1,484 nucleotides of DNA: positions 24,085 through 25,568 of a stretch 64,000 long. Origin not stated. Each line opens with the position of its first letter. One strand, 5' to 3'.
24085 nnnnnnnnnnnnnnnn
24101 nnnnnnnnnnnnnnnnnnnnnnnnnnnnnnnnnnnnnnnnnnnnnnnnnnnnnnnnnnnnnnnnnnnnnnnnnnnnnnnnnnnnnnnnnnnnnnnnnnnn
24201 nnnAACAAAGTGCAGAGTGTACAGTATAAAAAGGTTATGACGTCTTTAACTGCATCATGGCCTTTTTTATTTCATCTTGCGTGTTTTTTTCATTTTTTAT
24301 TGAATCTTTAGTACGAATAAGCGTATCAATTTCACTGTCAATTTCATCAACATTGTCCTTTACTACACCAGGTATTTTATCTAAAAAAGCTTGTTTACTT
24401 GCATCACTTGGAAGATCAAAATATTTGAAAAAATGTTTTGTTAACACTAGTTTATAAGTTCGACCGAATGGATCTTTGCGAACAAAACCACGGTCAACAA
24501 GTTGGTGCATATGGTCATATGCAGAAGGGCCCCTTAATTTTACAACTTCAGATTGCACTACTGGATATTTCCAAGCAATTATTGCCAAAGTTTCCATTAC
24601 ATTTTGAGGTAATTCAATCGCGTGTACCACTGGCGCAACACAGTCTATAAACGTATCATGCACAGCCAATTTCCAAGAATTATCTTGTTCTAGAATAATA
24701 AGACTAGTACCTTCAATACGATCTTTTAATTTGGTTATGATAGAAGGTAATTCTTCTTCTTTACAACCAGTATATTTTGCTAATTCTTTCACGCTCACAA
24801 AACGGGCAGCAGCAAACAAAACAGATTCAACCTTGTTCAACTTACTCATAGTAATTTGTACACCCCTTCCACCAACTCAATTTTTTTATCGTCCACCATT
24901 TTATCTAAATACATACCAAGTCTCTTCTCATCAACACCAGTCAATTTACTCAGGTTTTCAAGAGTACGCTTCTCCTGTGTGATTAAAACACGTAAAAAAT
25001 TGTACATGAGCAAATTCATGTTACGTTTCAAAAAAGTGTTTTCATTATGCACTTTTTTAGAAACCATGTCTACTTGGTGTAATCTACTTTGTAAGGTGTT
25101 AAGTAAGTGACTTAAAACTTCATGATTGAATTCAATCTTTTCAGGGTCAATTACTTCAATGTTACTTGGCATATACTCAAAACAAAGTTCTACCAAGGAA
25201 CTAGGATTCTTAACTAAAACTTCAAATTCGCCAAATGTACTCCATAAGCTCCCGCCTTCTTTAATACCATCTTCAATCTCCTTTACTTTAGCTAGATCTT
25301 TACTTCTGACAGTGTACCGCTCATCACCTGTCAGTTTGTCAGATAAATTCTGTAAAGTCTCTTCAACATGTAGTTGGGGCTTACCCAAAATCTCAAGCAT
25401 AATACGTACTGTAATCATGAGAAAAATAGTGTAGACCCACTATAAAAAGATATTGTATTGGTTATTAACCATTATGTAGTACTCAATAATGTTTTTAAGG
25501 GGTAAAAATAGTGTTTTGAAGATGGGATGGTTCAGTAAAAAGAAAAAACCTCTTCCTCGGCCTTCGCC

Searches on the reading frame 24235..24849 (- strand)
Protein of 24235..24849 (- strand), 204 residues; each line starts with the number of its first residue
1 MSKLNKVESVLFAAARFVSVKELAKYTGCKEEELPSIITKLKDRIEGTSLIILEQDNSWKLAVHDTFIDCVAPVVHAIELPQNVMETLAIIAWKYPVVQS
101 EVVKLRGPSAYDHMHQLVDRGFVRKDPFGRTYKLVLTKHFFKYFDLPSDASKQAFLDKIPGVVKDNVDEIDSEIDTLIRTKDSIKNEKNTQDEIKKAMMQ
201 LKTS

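Call 33: search_protein_families(library=pfam, proteins=[window:24235-24849:-], max_evalue=0.01)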
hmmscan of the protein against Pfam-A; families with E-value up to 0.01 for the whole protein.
window:24235-24849:- (204 aa): 1 family
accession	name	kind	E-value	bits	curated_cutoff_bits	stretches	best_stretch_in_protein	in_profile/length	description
PF04079.22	SMC_ScpB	-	2.4e-29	102.4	27.4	1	6-148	2-153/160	Segregation and condensation complex subunit ScpB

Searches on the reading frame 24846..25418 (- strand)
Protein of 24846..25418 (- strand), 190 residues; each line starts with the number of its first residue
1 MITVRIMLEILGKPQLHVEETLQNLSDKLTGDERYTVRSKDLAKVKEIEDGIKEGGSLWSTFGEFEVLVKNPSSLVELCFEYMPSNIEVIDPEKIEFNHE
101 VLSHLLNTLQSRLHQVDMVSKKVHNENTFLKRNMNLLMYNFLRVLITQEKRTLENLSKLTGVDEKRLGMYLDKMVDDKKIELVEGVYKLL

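Call 33: search_protein_families(library=pfam, proteins=[window:24846-25418:-], max_evalue=0.01)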
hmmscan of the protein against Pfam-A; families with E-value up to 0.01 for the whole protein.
window:24846-25418:- (190 aa): 1 family
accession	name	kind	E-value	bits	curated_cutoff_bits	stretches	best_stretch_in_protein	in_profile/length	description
PF08672.17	ANAPC2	-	7.4e-05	23.6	23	1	160-189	32-60/60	Anaphase promoting complex (APC) subunit 2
